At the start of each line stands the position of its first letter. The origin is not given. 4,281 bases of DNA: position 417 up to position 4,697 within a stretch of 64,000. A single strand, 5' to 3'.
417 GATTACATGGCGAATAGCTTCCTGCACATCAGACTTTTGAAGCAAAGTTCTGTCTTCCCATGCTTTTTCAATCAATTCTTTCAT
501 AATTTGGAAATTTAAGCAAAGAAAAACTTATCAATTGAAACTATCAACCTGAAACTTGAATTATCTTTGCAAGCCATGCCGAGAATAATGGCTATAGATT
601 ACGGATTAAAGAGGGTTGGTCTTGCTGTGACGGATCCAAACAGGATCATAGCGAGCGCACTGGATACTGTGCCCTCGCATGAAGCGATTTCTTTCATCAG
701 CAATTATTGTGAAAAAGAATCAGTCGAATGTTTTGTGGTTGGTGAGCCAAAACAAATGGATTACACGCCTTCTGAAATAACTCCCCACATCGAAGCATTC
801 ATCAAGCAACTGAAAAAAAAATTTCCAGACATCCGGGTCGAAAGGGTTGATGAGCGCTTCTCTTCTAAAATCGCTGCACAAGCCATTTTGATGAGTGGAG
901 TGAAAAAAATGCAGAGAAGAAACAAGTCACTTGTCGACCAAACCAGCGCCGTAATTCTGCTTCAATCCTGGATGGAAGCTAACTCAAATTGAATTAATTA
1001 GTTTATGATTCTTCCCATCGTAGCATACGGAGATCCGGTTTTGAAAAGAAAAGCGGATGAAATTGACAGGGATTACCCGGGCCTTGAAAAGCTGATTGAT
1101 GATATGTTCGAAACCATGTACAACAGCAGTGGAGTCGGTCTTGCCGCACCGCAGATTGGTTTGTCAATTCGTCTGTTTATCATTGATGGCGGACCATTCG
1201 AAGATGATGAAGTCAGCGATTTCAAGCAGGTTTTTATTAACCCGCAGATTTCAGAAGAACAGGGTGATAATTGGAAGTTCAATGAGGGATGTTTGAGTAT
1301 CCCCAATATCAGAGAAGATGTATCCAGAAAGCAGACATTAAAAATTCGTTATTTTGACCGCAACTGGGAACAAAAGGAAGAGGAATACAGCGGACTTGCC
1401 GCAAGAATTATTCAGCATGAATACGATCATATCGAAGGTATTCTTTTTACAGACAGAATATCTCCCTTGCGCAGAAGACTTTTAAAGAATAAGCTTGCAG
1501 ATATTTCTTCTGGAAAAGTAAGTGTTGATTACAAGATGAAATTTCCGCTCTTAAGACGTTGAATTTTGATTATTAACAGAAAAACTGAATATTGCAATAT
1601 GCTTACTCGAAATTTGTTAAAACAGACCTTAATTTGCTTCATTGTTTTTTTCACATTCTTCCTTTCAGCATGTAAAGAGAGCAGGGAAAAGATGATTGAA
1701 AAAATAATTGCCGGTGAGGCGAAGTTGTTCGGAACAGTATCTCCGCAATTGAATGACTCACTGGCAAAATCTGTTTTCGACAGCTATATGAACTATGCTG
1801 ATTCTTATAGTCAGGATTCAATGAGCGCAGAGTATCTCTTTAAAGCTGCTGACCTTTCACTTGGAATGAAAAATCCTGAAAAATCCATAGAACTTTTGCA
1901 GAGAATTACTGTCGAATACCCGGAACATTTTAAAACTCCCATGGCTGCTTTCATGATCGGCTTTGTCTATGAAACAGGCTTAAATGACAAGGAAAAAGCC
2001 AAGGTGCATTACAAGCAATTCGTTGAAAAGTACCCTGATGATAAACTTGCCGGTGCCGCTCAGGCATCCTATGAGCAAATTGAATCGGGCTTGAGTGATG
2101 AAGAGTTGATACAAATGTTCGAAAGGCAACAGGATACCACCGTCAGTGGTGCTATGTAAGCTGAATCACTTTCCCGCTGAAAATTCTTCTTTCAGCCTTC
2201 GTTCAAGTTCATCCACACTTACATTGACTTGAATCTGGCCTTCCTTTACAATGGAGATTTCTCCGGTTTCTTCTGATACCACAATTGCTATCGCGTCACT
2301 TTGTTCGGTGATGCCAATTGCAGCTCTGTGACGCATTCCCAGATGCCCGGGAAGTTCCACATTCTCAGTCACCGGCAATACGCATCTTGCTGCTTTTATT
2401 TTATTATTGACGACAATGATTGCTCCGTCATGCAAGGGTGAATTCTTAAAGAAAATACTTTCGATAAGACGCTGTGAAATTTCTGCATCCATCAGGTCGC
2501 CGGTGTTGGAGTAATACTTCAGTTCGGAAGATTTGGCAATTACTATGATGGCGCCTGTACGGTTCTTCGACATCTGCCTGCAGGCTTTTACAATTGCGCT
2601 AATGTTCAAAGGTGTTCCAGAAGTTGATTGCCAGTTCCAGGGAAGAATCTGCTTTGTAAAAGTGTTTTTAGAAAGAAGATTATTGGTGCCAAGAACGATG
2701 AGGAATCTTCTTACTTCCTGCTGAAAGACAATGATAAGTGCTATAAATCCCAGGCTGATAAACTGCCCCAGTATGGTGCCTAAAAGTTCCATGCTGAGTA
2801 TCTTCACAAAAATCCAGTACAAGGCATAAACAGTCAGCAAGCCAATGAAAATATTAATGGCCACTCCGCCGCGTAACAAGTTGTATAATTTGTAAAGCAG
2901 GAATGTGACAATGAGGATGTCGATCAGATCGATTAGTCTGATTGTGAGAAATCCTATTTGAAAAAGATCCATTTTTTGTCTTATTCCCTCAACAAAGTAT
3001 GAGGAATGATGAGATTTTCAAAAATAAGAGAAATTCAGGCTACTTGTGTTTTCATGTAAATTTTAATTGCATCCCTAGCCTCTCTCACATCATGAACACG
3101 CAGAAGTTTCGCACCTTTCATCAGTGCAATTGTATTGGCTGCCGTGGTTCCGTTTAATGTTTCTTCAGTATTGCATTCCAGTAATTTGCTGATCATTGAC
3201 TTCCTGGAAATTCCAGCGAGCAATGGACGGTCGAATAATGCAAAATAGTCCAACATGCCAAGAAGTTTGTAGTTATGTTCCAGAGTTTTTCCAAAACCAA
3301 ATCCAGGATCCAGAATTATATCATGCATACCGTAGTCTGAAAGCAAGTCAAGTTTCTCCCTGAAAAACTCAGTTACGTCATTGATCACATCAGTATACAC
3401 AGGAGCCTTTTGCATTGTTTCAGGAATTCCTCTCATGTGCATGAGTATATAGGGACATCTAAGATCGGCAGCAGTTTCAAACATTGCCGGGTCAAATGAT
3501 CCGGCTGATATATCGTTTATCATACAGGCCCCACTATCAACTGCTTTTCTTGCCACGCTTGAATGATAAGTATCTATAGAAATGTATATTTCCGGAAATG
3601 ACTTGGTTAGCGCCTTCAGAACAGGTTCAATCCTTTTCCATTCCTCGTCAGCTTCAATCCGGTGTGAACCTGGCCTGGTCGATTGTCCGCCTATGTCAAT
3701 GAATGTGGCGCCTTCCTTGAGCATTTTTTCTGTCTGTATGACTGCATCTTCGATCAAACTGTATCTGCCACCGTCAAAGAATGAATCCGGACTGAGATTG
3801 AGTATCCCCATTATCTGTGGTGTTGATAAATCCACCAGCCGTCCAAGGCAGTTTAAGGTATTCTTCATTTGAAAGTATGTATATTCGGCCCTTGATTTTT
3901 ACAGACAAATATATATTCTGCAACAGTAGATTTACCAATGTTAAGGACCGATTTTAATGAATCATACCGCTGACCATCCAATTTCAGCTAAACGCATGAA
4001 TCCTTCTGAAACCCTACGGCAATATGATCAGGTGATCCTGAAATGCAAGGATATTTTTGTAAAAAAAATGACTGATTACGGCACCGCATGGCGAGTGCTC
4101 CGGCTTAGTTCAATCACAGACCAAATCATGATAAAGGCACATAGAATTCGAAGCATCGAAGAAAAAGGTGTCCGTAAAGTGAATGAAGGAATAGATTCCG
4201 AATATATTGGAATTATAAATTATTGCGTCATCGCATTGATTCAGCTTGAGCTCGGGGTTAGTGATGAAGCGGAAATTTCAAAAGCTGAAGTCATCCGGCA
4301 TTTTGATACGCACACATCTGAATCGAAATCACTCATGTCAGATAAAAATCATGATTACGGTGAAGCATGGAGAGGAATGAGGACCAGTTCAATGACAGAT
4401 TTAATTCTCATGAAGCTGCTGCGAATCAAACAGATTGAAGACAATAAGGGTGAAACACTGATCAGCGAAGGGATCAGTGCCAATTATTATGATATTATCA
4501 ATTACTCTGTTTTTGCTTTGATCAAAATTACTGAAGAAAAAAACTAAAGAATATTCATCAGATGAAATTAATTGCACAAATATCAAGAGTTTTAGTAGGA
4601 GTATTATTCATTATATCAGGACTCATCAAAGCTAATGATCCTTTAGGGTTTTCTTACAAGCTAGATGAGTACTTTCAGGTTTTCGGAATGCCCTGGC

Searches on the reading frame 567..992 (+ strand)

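Call 32: search_protein_families(library=pfam, proteins=[window:567-992:+], max_evalue=0.001)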
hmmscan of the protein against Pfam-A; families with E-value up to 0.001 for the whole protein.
window:567-992:+ (141 aa): 1 family
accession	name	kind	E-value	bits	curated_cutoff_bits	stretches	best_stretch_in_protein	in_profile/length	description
PF03652.20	RuvX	-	3.5e-35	121.7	29.2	1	6-137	2-133/134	Holliday junction resolvase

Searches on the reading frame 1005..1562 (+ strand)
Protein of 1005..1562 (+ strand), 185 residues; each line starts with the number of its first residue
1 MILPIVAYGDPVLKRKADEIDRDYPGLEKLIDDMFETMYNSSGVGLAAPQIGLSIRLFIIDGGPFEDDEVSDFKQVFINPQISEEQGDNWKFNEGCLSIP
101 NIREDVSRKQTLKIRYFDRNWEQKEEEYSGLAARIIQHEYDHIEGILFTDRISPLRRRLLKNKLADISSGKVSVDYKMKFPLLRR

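Call 32: search_protein_families(library=pfam, proteins=[window:1005-1562:+], max_evalue=0.001)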
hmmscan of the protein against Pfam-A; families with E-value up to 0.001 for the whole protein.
window:1005-1562:+ (185 aa): 1 family
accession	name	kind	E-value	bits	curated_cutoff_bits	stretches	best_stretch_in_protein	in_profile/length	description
PF01327.26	Pep_deformylase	-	2.1e-53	180.5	22.8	1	3-157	2-155/156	Polypeptide deformylase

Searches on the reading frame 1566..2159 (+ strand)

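Call 32: search_protein_families(library=pfam, proteins=[window:1566-2159:+], max_evalue=0.001)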
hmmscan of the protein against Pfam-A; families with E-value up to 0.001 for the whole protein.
window:1566-2159:+ (197 aa): 2 families
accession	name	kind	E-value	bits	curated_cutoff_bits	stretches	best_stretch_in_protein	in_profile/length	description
PF13174.12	TPR_6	-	6.5e-11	42.6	26.3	1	127-158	2-32/33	Tetratricopeptide repeat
PF07719.23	TPR_2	-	0.00062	20.1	27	0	88-121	1-34/34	Tetratricopeptide repeat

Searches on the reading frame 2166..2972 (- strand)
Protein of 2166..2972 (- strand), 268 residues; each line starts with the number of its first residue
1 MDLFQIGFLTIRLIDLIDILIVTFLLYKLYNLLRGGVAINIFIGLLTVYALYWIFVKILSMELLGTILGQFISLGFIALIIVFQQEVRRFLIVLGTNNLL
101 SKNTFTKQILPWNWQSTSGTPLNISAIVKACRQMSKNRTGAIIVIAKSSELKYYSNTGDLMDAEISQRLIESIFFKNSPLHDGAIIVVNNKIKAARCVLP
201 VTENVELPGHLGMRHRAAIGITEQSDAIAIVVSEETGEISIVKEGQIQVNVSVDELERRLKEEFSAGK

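Call 32: search_protein_families(library=pfam, proteins=[window:2166-2972:-], max_evalue=0.001)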
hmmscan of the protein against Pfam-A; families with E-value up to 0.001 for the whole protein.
window:2166-2972:- (268 aa): 2 families
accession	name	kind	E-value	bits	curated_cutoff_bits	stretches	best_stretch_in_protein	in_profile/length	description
PF02457.21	DAC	-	3.1e-44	149.8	27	1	129-246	2-118/119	DisA bacterial checkpoint controller nucleotide-binding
PF19293.4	CdaA_N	-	1e-19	70.9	23.8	1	9-87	3-81/81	CdaA N-terminal transmembrane domain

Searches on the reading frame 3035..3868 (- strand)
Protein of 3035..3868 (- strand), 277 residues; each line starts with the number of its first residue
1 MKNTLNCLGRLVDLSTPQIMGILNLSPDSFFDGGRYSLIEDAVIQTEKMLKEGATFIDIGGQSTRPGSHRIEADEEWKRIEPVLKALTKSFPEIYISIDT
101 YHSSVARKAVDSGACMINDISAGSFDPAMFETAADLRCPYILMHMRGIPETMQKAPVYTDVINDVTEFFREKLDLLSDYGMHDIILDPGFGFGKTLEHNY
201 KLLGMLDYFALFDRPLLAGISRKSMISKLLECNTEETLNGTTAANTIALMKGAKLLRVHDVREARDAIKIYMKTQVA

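Call 32: search_protein_families(library=pfam, proteins=[window:3035-3868:-], max_evalue=0.001)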
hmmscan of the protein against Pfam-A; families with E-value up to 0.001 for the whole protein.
window:3035-3868:- (277 aa): 1 family
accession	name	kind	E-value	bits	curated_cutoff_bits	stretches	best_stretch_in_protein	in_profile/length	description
PF00809.28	Pterin_bind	-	1.4e-77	261.1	25.5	1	20-259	1-244/244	Pterin binding enzyme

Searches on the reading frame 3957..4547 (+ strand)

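Call 32: search_protein_families(library=pfam, proteins=[window:3957-4547:+], max_evalue=0.001)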
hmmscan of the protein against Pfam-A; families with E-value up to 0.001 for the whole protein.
window:3957-4547:+ (196 aa): 1 family
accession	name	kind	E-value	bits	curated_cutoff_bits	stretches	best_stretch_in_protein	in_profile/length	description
PF07659.16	DUF1599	-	1.9e-61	204.7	25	2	37-97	1-61/61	Nucleotide modification associated domain 1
